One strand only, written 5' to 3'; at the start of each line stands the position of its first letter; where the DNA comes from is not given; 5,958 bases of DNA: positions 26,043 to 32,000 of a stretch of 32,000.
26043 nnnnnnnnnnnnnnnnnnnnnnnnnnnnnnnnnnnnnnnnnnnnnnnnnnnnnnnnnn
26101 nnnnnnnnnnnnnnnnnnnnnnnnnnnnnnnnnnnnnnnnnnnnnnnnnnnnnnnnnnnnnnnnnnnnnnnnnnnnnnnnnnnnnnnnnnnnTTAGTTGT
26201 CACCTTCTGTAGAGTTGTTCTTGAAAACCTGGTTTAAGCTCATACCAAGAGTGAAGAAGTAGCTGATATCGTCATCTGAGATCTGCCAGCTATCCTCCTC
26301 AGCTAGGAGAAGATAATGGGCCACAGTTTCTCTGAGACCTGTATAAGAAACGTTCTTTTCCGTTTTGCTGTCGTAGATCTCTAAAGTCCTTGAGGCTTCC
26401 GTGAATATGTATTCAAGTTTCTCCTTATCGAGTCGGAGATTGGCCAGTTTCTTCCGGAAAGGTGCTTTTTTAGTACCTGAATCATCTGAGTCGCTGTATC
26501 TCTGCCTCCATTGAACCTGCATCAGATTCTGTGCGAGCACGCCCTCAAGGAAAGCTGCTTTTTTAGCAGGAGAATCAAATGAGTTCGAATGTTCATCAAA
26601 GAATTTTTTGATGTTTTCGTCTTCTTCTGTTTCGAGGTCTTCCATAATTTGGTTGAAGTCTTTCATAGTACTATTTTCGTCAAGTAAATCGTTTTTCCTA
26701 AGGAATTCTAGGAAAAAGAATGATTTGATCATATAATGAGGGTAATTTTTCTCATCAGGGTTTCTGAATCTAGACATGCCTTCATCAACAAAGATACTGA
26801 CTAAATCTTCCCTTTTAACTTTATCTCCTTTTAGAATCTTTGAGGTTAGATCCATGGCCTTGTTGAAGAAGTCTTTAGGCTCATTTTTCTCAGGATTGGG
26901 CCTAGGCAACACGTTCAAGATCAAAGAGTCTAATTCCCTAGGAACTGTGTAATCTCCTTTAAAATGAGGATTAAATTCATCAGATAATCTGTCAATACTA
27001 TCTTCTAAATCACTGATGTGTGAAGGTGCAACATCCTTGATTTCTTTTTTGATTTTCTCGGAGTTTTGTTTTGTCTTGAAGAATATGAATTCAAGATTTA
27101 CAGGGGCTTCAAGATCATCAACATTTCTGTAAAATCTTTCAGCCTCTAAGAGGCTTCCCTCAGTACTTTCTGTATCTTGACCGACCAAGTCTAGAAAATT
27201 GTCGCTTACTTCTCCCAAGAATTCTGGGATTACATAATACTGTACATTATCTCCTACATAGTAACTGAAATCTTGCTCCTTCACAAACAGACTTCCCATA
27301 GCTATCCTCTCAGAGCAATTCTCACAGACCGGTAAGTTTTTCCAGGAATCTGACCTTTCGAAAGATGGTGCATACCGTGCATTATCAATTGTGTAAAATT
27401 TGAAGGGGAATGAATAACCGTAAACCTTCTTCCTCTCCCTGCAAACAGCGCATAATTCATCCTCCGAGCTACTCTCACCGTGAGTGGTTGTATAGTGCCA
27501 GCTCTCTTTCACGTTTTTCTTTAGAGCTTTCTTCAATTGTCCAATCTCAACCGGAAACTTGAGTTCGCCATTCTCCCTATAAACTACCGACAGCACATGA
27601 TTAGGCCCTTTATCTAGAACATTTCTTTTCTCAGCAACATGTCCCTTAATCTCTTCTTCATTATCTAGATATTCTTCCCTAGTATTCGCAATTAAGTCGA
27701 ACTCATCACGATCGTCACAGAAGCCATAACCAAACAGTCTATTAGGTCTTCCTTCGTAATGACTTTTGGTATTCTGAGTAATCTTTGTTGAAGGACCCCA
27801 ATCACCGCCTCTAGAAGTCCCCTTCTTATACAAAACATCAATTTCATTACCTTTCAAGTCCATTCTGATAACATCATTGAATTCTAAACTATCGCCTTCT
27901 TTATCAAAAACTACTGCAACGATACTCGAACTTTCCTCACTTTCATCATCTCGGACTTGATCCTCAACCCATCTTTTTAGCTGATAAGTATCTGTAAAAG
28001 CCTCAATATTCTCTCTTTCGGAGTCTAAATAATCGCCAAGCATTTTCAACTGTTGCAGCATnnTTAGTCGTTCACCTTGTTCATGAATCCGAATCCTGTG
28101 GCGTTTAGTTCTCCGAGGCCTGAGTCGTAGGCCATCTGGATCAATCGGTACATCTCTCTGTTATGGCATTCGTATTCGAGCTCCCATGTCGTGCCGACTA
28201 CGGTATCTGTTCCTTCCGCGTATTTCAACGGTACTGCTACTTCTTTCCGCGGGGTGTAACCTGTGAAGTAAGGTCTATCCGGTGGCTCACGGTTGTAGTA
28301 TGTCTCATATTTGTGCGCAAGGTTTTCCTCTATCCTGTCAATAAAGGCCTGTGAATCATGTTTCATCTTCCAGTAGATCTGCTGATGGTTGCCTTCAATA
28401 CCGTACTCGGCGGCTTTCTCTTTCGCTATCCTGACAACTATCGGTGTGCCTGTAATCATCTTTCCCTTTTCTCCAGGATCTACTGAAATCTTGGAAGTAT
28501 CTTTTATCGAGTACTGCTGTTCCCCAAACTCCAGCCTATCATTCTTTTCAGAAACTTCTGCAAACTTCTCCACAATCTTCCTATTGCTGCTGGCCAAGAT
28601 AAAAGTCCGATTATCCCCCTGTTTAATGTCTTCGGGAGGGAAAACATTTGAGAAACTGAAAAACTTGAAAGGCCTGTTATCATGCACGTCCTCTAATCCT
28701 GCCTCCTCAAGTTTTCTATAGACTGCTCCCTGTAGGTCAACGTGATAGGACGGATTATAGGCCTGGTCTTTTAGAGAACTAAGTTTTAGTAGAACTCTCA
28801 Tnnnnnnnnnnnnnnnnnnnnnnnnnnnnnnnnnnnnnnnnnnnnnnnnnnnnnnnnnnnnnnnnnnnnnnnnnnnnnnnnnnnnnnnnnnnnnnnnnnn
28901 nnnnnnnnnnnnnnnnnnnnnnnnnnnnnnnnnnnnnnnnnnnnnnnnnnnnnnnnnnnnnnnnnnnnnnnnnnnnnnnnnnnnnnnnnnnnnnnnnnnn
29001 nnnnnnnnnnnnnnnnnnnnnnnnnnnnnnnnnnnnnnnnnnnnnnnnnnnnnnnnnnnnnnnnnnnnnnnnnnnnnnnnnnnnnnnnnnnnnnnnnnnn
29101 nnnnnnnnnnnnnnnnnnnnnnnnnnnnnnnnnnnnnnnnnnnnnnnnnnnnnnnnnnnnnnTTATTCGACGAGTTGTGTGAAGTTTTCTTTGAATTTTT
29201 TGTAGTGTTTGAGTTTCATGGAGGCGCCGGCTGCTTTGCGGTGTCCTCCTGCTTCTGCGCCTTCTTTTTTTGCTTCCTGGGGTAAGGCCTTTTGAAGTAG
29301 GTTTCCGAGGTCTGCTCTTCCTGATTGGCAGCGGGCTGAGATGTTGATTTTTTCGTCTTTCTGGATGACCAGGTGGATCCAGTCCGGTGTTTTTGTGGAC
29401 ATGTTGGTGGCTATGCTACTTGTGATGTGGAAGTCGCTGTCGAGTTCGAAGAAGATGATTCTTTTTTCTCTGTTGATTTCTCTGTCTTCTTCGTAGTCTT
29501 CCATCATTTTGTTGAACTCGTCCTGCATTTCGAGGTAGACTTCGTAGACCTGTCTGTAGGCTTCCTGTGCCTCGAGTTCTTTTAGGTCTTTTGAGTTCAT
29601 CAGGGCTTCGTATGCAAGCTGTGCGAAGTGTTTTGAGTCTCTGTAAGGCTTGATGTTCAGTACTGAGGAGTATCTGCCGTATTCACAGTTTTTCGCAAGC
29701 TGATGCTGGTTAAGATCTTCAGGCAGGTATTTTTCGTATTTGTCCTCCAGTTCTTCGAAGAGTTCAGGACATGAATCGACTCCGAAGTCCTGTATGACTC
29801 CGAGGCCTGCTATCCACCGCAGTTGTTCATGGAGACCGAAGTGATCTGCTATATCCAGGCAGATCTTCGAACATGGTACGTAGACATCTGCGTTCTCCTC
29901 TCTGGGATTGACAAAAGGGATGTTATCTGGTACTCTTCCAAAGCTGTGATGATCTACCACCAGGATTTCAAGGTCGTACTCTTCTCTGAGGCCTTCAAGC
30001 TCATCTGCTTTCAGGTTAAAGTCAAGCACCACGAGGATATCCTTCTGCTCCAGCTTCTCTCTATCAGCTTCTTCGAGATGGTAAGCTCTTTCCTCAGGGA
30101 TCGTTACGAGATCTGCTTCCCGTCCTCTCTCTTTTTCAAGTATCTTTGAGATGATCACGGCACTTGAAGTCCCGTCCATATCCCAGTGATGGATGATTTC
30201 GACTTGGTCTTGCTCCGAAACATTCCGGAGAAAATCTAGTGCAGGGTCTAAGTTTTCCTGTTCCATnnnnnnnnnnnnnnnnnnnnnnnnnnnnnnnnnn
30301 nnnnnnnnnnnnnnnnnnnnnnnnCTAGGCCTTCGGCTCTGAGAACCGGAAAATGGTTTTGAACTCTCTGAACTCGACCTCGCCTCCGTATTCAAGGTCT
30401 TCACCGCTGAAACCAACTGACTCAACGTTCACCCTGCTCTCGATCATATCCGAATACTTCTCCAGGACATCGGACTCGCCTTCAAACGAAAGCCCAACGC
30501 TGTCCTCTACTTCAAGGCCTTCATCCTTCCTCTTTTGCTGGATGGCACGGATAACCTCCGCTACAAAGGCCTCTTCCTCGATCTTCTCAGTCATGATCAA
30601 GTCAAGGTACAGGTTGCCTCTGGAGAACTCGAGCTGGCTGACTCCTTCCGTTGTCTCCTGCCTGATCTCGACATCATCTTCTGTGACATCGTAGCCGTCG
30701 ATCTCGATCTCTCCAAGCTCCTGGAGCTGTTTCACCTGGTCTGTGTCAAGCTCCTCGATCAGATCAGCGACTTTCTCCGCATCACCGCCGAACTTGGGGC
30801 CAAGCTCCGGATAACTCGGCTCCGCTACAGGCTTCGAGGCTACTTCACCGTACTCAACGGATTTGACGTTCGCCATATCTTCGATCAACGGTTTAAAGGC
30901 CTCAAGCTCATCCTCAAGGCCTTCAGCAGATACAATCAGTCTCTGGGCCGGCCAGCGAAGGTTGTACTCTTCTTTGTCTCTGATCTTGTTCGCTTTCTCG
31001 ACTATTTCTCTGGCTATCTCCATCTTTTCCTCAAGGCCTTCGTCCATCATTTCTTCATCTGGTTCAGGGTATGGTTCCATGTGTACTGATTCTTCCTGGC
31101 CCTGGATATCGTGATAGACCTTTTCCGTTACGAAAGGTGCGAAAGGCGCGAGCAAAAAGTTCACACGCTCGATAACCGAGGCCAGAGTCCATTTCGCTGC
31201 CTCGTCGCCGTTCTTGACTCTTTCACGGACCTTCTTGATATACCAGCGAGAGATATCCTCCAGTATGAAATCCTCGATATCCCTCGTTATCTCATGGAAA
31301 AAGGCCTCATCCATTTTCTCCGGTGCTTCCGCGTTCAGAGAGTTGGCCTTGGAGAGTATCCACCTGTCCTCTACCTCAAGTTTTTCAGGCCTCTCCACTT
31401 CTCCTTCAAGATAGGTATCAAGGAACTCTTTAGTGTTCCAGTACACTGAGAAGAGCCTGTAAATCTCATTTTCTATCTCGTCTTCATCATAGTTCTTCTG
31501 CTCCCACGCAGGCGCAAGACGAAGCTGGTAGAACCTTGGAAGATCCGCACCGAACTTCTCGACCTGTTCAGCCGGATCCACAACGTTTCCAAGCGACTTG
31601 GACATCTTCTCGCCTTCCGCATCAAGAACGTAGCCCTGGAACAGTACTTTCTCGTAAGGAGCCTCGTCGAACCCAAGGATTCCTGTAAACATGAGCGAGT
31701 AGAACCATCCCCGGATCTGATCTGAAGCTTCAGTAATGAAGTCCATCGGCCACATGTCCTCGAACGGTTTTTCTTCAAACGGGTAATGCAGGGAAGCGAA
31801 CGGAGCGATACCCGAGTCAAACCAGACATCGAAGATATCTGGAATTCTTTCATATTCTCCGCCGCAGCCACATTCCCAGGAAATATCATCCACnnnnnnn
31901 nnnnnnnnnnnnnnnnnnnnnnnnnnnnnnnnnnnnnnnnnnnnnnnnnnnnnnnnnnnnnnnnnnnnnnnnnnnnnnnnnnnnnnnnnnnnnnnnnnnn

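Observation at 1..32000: About 20-fold over-representation of the palindromic hexamer AGGCCT across genes, RNAs and spacers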

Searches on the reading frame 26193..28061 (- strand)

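Call 10: search_protein_families(library=pfam, proteins=[window:26193-28061:-])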
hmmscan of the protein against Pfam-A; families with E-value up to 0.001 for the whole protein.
window:26193-28061:- (622 aa): 1 family
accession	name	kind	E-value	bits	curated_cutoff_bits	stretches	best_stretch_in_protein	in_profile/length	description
PF09484.15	Cas_TM1802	-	4.7e-92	310.2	25.1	1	1-609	1-601/602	CRISPR-associated protein TM1802 (cas_TM1802)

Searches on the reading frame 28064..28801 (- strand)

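Call 10: search_protein_families(library=pfam, proteins=[window:28064-28801:-])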
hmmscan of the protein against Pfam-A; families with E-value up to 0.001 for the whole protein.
window:28064-28801:- (245 aa): 1 family
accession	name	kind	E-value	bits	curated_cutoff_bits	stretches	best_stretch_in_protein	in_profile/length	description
PF01881.21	Cas_Cas6_C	-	3.3e-14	54.2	23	1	114-241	12-124/125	CRISPR associated protein Cas6, C-terminal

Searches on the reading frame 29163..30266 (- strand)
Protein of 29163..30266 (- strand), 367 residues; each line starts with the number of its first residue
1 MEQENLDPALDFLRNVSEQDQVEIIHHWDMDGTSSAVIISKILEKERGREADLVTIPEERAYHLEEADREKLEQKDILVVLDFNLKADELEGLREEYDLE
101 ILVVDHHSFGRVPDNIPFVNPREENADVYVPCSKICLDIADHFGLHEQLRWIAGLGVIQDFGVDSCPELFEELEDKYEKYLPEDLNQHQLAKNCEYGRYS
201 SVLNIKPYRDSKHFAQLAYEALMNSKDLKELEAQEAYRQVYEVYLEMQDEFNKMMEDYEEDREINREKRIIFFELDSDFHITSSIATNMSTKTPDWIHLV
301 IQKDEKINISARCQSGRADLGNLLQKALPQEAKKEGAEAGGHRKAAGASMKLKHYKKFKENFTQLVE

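Call 10: search_protein_families(library=pfam, proteins=[window:29163-30266:-])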
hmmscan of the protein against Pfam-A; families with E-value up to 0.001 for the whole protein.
window:29163-30266:- (367 aa): 2 families
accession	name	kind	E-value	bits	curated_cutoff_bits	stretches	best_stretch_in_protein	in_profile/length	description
PF01368.27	DHH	-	4.4e-09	37.1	28.1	1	23-133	3-95/125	DHH family, N-terminal domain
PF02272.25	DHHA1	-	1.4e-06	29.1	25.9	1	277-366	13-100/102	DHHA1 domain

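Call 60: find_encoding_contigs(protein=window:29163-30266:-, flank=10000, max_places=2)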
Protein window:29163-30266:- (367 aa): 2 contigs read that carry it; 2 places shown.
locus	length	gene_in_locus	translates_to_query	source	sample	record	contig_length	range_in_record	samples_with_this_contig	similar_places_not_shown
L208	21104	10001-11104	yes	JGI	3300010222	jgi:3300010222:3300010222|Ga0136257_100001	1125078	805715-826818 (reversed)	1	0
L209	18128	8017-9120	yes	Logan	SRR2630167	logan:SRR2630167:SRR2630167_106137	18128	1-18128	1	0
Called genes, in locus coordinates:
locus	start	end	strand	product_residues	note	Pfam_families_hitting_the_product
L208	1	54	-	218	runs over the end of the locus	-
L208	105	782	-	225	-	PF00702:Hydrolase, PF12710:HAD (weak), PF13419:HAD_2, PF13242:Hydrolase_like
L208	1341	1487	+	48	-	-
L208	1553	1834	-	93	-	-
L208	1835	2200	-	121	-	PF03259:Robl_LC7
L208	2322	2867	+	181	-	PF02600:DsbB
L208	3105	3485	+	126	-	PF01938:TRAM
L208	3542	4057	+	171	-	-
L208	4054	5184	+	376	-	PF22025:ThiI_fer, PF02926:THUMP (weak), PF02568:ThiI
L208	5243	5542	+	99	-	-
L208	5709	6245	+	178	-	PF01230:HIT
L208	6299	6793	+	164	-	-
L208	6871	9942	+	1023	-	PF00133:tRNA-synt_1, PF01406:tRNA-synt_1e (faint), PF09334:tRNA-synt_1g, PF08264:Anticodon_1, PF19302:DUF5915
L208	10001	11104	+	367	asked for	PF01368:DHH, PF02272:DHHA1 (weak)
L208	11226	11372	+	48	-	-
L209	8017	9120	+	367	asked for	PF01368:DHH, PF02272:DHHA1 (weak)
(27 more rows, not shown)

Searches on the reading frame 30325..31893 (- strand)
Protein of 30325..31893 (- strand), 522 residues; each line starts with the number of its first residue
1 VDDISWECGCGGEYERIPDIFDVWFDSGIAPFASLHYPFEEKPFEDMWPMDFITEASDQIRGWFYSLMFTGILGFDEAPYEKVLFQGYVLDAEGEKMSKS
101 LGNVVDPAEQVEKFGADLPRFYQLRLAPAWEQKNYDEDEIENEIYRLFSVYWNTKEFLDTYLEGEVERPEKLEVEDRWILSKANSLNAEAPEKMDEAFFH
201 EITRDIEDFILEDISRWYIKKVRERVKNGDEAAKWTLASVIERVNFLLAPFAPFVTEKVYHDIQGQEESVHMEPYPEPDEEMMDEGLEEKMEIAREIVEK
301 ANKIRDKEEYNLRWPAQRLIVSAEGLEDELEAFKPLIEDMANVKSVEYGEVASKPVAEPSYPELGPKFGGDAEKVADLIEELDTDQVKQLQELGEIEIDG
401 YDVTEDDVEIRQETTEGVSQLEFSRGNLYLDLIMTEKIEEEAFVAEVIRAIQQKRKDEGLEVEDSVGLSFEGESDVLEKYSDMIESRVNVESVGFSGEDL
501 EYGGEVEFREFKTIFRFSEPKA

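Call 10: search_protein_families(library=pfam, proteins=[window:30325-31893:-])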
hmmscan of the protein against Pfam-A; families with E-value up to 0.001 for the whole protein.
window:30325-31893:- (522 aa): 4 families
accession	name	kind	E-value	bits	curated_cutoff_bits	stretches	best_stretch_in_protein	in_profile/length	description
PF00133.28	tRNA-synt_1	-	1.9e-38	132.8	22.7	1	12-128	290-406/414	tRNA synthetases class I (I, L, M and V)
PF08264.19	Anticodon_1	-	3.3e-32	111.8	25.1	1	176-317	1-145/148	Anticodon-binding domain of tRNA ligase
PF19302.4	DUF5915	-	2.7e-21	76.4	27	1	336-498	3-175/195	Domain of unknown function (DUF5915)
PF09334.17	tRNA-synt_1g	-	1.3e-10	41.1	20.1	1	20-144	244-375/391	tRNA synthetases class I (M)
